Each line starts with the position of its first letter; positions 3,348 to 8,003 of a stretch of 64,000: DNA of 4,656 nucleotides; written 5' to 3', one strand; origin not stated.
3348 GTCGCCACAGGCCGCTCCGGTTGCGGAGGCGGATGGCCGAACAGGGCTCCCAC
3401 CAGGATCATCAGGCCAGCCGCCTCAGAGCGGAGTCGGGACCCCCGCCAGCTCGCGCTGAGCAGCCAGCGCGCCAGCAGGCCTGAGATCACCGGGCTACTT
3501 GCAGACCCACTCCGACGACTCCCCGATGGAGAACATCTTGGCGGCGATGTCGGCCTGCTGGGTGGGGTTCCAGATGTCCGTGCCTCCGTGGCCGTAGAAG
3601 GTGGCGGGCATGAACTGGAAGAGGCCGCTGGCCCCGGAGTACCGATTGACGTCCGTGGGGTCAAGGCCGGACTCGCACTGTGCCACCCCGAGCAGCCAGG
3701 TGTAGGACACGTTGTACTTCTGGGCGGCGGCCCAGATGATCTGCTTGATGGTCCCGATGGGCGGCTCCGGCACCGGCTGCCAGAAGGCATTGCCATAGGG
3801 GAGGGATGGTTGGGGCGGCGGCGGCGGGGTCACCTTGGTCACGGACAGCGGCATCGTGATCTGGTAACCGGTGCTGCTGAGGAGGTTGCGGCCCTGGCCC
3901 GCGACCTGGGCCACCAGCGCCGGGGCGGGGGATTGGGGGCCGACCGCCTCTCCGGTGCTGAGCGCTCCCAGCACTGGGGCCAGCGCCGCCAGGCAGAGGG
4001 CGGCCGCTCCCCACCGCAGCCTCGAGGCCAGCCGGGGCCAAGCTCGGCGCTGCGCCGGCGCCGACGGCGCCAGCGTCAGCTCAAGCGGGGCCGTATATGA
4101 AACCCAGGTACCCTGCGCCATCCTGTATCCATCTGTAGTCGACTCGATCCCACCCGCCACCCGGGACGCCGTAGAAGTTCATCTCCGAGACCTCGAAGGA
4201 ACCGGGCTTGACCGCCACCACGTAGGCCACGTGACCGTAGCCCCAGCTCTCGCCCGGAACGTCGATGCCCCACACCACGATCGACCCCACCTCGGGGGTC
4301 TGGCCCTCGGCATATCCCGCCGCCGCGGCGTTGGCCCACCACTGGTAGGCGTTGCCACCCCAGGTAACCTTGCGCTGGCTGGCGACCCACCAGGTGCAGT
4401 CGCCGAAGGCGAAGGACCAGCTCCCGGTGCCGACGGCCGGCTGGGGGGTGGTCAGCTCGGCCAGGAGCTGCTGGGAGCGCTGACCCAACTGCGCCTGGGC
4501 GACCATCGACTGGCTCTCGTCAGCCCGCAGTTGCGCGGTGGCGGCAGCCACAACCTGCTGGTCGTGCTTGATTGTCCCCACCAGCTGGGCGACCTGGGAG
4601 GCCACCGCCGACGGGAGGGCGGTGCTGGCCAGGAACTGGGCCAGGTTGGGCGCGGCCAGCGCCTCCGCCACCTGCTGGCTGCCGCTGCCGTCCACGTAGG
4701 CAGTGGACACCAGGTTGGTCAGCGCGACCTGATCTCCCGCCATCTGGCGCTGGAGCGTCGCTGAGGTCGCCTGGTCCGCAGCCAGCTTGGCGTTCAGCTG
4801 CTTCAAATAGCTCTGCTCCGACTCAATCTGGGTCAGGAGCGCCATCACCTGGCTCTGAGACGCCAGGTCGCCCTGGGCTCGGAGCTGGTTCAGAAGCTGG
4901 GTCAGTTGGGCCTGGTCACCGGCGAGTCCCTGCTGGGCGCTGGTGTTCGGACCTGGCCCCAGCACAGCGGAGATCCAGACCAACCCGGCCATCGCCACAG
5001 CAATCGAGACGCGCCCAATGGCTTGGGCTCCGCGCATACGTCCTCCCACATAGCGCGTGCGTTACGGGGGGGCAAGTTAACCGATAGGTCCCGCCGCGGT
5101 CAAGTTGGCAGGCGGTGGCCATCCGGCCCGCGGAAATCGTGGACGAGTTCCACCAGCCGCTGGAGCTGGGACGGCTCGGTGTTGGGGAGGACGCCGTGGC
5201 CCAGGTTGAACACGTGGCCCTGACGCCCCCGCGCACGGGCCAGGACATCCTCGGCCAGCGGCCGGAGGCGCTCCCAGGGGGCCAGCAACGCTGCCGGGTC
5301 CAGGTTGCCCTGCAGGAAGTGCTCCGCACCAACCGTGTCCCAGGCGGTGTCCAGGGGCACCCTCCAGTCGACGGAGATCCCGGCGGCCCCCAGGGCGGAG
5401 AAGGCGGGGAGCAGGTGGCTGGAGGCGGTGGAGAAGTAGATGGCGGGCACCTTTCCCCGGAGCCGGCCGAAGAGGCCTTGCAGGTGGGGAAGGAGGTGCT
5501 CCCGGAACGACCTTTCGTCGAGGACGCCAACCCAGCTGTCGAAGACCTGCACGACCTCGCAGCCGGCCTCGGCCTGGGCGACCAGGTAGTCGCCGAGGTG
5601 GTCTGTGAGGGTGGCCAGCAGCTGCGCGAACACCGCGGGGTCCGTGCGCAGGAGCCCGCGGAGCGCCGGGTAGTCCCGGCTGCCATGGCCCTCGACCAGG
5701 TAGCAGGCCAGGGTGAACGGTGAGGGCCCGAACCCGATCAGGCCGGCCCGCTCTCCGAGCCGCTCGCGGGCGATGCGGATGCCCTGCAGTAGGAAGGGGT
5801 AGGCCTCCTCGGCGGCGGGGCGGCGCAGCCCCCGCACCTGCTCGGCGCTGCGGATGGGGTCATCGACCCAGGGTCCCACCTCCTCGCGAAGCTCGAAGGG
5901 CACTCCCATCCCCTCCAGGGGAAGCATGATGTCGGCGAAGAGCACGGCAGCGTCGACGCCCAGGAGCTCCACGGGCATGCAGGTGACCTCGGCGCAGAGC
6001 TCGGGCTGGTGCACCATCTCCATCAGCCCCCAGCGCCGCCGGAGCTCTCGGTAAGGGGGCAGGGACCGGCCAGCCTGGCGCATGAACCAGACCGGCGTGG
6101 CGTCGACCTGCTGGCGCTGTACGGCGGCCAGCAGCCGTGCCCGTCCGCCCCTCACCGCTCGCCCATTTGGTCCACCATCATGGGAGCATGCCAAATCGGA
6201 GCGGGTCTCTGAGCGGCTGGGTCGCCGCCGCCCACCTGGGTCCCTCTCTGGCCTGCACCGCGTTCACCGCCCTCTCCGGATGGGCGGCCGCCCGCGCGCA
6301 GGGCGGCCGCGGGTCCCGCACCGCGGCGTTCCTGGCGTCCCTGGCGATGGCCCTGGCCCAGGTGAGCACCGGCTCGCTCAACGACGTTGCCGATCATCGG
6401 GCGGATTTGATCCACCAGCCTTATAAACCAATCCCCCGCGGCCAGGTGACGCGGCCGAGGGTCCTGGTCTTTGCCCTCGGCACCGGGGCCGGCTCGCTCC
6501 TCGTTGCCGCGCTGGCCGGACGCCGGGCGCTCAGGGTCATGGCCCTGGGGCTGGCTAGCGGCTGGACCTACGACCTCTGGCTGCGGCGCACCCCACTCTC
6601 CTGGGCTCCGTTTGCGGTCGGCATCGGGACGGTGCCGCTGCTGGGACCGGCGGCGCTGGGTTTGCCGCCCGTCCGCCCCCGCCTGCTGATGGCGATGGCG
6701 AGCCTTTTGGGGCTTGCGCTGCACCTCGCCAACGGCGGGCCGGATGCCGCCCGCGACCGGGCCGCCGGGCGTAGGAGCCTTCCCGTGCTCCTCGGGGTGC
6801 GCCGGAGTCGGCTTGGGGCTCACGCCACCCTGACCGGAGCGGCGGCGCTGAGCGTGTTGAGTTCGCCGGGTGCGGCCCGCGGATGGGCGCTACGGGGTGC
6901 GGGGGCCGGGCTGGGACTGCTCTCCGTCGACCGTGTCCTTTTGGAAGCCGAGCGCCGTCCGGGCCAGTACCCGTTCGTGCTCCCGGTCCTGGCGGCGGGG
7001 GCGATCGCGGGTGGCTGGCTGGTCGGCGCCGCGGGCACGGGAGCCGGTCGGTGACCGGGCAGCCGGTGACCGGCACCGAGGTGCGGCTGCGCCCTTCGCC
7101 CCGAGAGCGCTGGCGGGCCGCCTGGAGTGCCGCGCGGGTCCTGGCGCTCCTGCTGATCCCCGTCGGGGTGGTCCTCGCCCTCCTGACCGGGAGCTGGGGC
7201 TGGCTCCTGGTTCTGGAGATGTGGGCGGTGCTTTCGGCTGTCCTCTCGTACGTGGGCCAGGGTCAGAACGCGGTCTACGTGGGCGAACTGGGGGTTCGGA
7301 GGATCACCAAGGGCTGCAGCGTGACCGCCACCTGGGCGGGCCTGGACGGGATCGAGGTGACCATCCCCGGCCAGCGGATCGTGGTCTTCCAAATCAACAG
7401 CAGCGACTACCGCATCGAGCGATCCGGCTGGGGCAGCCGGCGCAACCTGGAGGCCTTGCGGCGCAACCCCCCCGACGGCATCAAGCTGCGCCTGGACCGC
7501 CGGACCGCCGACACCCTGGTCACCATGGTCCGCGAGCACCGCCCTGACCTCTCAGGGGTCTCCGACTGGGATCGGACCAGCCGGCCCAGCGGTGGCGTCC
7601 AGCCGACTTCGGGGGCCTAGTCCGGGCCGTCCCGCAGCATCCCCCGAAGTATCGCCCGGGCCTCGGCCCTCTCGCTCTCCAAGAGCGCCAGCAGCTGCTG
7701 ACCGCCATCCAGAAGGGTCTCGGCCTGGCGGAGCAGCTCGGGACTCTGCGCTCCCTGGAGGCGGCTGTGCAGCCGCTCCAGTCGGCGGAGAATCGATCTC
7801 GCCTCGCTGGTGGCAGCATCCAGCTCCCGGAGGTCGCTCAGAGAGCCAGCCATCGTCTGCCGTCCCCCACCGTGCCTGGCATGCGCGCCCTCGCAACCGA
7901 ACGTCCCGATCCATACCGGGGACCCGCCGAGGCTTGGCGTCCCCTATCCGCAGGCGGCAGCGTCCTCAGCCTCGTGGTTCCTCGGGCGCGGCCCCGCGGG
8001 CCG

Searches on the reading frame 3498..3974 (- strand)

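Call 47: search_protein_families(library=pfam, proteins=[window:3498-3974:-], max_evalue=0.01)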
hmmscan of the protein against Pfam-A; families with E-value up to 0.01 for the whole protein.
window:3498-3974:- (159 aa): 3 families
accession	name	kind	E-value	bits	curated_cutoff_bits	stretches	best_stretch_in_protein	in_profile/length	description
PF01464.25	SLT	-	2.3e-10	40.5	21.3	1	80-149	3-77/117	Transglycosylase SLT domain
PF06737.19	Transglycosylas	-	1.1e-05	26.5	27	1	96-146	9-64/77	Transglycosylase-like domain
PF18013.6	Phage_lysozyme2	-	0.0053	17.4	28.2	1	94-144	23-82/140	Phage tail lysozyme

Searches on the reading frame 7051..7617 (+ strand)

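Call 47: search_protein_families(library=pfam, proteins=[window:7051-7617:+], max_evalue=0.01)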
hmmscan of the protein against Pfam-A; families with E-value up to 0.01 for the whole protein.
window:7051-7617:+ (189 aa): 1 family
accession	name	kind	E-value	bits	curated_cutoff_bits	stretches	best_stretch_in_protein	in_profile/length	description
PF00487.30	FA_desaturase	-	0.0086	16.3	29.7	0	8-68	117-178/253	Fatty acid desaturase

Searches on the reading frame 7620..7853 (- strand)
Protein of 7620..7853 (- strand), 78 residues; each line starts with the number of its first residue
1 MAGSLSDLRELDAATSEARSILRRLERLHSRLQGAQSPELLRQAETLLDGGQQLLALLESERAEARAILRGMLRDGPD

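Call 47: search_protein_families(library=pfam, proteins=[window:7620-7853:-], max_evalue=0.01)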
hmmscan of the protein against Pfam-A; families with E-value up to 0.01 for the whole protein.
window:7620-7853:- (78 aa): 1 family
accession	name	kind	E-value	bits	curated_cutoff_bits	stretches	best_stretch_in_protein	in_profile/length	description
PF21834.1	DUF6894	-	0.005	17.4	24.1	0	54-77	19-42/69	Domain of unknown function (DUF6894)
